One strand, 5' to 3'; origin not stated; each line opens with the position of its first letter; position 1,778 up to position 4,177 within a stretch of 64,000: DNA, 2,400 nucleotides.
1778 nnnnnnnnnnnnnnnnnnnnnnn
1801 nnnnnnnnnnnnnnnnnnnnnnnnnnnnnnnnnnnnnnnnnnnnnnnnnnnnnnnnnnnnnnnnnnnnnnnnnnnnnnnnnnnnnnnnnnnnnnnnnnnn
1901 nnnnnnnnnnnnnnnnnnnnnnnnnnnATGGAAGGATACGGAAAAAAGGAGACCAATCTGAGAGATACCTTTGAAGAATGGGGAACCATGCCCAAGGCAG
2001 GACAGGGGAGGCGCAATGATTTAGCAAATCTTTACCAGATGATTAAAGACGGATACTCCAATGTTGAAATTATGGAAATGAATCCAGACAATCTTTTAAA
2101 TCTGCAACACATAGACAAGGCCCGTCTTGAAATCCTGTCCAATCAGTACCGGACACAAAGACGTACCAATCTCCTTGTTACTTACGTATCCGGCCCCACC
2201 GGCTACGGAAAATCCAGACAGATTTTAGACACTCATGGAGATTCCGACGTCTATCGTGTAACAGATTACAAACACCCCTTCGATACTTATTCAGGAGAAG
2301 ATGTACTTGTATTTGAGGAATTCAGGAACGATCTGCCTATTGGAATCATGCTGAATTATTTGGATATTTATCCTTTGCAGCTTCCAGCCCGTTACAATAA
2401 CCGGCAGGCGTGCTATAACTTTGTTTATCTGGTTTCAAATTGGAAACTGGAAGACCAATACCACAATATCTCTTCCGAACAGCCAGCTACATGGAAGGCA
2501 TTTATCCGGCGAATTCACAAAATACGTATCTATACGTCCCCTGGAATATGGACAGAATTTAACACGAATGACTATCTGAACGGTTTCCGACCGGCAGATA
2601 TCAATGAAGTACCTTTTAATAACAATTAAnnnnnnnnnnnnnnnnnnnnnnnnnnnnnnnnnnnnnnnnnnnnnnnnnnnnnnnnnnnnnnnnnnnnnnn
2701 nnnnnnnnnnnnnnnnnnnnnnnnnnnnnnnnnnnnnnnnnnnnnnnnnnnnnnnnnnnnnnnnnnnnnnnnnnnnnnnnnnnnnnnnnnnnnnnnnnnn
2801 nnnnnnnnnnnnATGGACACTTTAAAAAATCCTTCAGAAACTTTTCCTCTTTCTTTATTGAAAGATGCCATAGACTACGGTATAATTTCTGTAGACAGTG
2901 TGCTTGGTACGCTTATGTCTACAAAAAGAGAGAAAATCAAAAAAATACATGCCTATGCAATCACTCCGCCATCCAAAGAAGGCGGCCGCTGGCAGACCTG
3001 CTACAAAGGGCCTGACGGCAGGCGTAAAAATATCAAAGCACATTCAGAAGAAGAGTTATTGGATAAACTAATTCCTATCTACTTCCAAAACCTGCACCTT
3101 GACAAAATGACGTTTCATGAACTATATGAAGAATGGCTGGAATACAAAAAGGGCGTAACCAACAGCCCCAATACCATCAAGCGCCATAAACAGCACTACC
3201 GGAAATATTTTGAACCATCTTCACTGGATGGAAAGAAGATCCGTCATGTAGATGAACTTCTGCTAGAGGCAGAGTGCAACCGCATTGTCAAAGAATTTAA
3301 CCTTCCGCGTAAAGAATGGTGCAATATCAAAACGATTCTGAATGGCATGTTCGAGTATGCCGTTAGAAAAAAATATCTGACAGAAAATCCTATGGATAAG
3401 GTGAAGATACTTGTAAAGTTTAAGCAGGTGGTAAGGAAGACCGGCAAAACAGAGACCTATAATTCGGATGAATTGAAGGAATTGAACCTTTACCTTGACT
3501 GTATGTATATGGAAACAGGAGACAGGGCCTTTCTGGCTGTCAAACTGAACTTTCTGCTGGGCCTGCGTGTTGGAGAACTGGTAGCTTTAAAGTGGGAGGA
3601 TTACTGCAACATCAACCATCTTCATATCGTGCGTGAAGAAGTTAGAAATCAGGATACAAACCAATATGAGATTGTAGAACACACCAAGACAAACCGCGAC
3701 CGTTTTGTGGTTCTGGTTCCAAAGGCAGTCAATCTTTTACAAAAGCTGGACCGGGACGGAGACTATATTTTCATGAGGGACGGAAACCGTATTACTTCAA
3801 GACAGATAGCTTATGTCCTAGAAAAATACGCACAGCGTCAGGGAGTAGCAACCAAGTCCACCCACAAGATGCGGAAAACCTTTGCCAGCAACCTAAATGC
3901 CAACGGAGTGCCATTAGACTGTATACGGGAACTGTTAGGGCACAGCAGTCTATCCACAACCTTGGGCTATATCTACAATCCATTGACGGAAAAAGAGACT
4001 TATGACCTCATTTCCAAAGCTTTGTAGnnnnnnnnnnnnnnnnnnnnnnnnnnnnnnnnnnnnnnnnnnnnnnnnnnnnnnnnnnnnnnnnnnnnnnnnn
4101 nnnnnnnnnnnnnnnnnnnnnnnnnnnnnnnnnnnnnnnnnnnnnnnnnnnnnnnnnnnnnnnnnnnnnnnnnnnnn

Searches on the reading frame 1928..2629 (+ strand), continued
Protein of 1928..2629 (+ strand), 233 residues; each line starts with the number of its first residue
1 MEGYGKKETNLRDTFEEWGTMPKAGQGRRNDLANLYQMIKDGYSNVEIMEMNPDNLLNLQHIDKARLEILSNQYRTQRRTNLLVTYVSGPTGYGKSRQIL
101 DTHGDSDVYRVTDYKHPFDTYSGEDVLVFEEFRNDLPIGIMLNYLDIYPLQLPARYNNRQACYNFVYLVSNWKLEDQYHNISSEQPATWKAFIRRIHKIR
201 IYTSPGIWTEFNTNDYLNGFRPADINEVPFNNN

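Call 60: get_annotated_region(hit=H3, flank=6000)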
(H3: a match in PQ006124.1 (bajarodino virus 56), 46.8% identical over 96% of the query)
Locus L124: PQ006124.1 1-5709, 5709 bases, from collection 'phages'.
description: Bajarodino virus 56 isolate BGG_07_55, complete genome.
organism: bajarodino virus 56 (NCBI taxid 3342947)
taxonomy: Viruses; Monodnaviria; Loebvirae; Hofneiviricota; Faserviricetes; Tubulavirales; Inoviridae; Inovirus
host: Peromyscus fraterculus; source: feces; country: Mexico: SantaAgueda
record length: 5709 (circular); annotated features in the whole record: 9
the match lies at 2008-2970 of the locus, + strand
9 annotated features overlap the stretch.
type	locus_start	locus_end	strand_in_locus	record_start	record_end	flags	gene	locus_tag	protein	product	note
CDS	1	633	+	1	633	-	-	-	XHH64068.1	Zonula occludens toxin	Zot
CDS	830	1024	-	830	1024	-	-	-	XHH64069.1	helix-helix protein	-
CDS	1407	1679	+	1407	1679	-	-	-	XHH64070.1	RstB-like protein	-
CDS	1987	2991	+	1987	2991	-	-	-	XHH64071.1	replication initiator protein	-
CDS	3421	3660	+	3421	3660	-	-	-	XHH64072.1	hypothetical protein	-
CDS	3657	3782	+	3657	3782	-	-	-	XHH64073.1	hypothetical protein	-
CDS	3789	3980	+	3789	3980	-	-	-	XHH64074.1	hypothetical protein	-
CDS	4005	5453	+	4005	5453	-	-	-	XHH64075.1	hypothetical protein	-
CDS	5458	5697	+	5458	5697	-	-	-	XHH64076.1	hypothetical protein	-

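Call 61: get_annotated_region(hit=H2, flank=10000)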
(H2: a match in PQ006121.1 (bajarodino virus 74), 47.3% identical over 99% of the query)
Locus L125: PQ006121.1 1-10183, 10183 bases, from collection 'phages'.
description: Bajarodino virus 74 isolate BGG_10_3, complete genome.
organism: bajarodino virus 74 (NCBI taxid 3342967)
taxonomy: Viruses; Monodnaviria; Loebvirae; Hofneiviricota; Faserviricetes; Tubulavirales; Inoviridae; Inovirus
host: -; source: Chaetodipus spinatus feces; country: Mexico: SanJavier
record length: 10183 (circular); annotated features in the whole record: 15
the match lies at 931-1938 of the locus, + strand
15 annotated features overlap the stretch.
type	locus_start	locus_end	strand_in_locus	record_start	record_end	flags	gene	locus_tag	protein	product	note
CDS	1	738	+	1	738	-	-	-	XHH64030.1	Zonula occludens toxin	Zot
CDS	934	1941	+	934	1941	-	-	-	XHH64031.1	replication initiator protein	-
CDS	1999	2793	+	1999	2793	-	-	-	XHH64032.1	hypothetical protein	-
CDS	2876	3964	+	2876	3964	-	-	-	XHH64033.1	transposase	-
CDS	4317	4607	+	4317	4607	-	-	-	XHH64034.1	hypothetical protein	-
CDS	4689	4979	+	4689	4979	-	-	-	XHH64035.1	hypothetical protein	-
CDS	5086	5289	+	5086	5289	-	-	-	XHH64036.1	hypothetical protein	-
CDS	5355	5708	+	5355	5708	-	-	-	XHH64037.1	hypothetical protein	-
CDS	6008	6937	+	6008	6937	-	-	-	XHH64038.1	hypothetical protein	-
CDS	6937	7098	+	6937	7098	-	-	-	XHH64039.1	hypothetical protein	-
CDS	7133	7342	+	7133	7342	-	-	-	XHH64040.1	hypothetical protein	-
CDS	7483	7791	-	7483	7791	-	-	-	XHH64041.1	hypothetical protein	-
CDS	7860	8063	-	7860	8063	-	-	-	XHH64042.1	hypothetical protein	-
CDS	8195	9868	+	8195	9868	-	-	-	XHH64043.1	hypothetical protein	-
CDS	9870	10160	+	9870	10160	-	-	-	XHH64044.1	hypothetical protein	-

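Call 64: search_protein_families(library=phrogs, proteins=[L125:1-738:+, L124:1-633:+, L124:1407-1679:+, P0001, L010:3581-3946:+, L010:3199-3609:+], max_evalue=0.01)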
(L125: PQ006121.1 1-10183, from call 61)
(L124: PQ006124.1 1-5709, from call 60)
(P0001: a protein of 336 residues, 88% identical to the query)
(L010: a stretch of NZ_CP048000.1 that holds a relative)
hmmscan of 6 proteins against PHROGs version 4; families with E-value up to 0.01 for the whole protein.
L125:1-738:+ (245 aa): 7 families
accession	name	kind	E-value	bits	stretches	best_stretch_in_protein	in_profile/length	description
phrog_1675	-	head and packaging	1.2e-20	75.3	2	109-235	80-210/353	morphogenesis (protein I of M13)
phrog_197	-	moron, auxiliary metabolic gene and host takeover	2.6e-18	67.7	1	1-232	27-213/486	Zot-like toxin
phrog_11271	-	head and packaging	3.1e-10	41.2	1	109-164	88-141/145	head morphogenesis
phrog_1041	-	moron, auxiliary metabolic gene and host takeover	2.4e-08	34.8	1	111-174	84-164/420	CTXphi Zot-like toxin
phrog_20922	-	head and packaging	0.00035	20.6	1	1-176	1-144/318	head morphogenesis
phrog_1979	-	unknown function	0.0023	18.2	0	2-166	126-252/380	-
phrog_5156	-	unknown function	0.0043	16.2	1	3-43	414-454/824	-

L124:1-633:+ (210 aa): 6 families
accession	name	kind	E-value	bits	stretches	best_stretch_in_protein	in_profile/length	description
phrog_197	-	moron, auxiliary metabolic gene and host takeover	3.7e-27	96.9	1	1-195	27-211/486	Zot-like toxin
phrog_1675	-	head and packaging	6.3e-20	72.9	1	2-143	3-146/353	morphogenesis (protein I of M13)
phrog_1041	-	moron, auxiliary metabolic gene and host takeover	2.7e-13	51.1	1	1-194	1-208/420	CTXphi Zot-like toxin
phrog_11271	-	head and packaging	1.8e-08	35.5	1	78-132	88-140/145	head morphogenesis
phrog_25712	-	unknown function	0.00036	21.1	0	79-147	80-146/207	-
phrog_20922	-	head and packaging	0.005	16.8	1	1-138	1-137/318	head morphogenesis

L124:1407-1679:+ (90 aa): 0 families

P0001 (336 aa): 0 families

L010:3581-3946:+ (121 aa): 0 families

L010:3199-3609:+ (136 aa): 0 families

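Call 73: search_protein_families(library=phrogs, proteins=[L104:428-1201:+, L104:3529-4218:+, L104:4152-4820:+, L104:23-379:+], max_evalue=0.01)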
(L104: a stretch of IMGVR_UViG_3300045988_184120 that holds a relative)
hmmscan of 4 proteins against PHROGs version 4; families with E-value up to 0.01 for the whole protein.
L104:428-1201:+ (257 aa): 3 families
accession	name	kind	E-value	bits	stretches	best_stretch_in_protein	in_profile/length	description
phrog_20922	-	head and packaging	6.6e-09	36.1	1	117-182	83-148/318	head morphogenesis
phrog_25712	-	unknown function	8.6e-09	36.2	1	28-188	6-154/207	-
phrog_197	-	moron, auxiliary metabolic gene and host takeover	0.0001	22.9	1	54-195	28-181/486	Zot-like toxin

L104:3529-4218:+ (229 aa): 0 families

L104:4152-4820:+ (222 aa): 3 families
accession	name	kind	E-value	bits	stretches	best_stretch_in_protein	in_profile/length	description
phrog_58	-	tail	2.5e-06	27.1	1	2-121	806-981/1544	tail length tape measure protein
phrog_4070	-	tail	0.0013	17.9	1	9-88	297-385/989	tail length tape measure protein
phrog_305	-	tail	0.0044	16.6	1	2-87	578-669/1001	tail length tape measure protein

L104:23-379:+ (118 aa): 0 families

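Call 97: list_cluster_members(proteins=[P0012, P0015, P0020, P0075, P0082, P0092, P0116, P0119])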
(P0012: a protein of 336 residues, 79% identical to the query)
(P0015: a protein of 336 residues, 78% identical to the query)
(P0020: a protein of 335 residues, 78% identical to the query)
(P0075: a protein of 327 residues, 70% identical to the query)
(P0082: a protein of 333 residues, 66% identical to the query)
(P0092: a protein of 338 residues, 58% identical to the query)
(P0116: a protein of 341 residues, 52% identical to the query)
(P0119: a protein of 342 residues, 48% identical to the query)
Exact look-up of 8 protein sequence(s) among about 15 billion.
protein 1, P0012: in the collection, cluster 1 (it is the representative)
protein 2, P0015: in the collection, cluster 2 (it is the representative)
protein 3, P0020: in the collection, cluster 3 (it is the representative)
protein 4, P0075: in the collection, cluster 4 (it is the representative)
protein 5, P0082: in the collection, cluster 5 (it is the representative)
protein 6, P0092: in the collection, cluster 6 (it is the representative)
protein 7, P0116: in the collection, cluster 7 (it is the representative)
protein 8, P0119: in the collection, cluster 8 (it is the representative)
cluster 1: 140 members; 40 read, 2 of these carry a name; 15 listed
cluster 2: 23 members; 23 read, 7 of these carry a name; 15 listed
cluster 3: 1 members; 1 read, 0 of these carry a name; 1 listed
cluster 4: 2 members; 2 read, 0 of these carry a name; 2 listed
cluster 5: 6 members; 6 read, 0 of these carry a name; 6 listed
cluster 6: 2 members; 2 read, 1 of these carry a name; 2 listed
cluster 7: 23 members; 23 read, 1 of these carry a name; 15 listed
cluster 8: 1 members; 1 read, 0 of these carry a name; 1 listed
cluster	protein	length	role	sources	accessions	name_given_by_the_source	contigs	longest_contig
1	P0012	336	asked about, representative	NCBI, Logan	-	-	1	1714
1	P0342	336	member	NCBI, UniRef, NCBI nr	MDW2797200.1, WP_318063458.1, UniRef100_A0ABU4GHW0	hypothetical protein RZO55_06375 [Clostridium boliviensis] | CRESS-DNA virus Rep endonuclease domain-containing protein n=1 Tax=Clostridium ... | hypothetical protein [Clostridium boliviensis]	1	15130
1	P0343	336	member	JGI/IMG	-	hypothetical protein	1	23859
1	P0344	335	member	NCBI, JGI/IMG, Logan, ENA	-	-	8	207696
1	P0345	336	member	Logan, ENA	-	-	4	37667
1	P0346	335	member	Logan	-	-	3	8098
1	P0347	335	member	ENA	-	-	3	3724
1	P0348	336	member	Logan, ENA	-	-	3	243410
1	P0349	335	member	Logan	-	-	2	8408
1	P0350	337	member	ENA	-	-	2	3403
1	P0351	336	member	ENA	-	-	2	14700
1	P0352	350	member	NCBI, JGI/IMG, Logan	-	-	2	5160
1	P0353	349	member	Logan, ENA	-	-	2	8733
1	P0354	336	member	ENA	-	-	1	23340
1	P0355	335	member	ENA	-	-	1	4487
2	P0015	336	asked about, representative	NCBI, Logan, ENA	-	-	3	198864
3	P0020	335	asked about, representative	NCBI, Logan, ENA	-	-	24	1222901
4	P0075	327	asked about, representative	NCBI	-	-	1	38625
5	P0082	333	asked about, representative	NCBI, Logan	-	-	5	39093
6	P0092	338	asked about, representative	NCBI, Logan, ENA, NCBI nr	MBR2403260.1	MAG: hypothetical protein IKB01_10945 [Lachnospiraceae bacterium] | hypothetical protein [Lachnospiraceae bacterium]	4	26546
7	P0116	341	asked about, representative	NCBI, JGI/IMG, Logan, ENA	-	hypothetical protein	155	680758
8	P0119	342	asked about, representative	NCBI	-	-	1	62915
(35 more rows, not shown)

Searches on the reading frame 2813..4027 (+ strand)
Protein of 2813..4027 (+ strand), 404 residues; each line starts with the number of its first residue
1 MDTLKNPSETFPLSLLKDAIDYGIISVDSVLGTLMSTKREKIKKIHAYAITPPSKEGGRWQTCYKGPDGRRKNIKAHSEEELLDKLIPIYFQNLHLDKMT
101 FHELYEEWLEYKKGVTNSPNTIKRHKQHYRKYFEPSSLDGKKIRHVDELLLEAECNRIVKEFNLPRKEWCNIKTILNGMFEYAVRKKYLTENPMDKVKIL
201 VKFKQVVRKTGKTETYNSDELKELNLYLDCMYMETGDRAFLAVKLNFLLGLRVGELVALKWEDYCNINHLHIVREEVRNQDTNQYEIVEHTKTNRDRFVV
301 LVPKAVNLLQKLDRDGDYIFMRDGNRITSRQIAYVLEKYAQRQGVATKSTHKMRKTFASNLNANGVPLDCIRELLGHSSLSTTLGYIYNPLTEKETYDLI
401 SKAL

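Call 6: search_protein_families(library=pfam, proteins=[window:2813-4027:+], max_evalue=0.1)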
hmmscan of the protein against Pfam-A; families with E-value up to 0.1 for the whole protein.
window:2813-4027:+ (404 aa): 6 families
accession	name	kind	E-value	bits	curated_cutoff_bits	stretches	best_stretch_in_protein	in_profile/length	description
PF00589.27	Phage_integrase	-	8.8e-24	84.6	27.1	1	219-387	6-166/172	Phage integrase family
PF14659.12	Phage_int_SAM_3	-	0.00077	20.1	22.6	1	100-135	1-35/58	Phage integrase, N-terminal SAM-like domain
PF12835.12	Integrase_1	-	0.0013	19.2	23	1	240-359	34-148/149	Integrase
PF13102.12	Phage_int_SAM_5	-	0.0062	17.3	22.3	0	100-133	49-79/98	Phage integrase SAM-like domain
PF12671.13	Amidase_6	-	0.009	16.6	23.2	0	230-295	102-145/163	Putative amidase domain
PF22022.2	Phage_int_M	-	0.022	15.5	27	0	101-197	1-93/96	Phage integrase central domain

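Call 34: find_encoding_contigs(protein=window:2813-4027:+, flank=10000, max_places=6)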
Protein window:2813-4027:+ (404 aa): 5 contigs read that carry it; 1 place shown.
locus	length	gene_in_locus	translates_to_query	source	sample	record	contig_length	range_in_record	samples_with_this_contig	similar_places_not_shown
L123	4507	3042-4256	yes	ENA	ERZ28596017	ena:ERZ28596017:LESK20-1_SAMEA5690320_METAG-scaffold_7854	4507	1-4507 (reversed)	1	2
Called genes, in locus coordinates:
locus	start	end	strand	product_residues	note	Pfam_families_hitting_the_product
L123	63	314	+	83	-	-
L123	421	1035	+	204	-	-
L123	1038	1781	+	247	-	-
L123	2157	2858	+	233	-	-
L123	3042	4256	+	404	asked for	PF00589:Phage_integrase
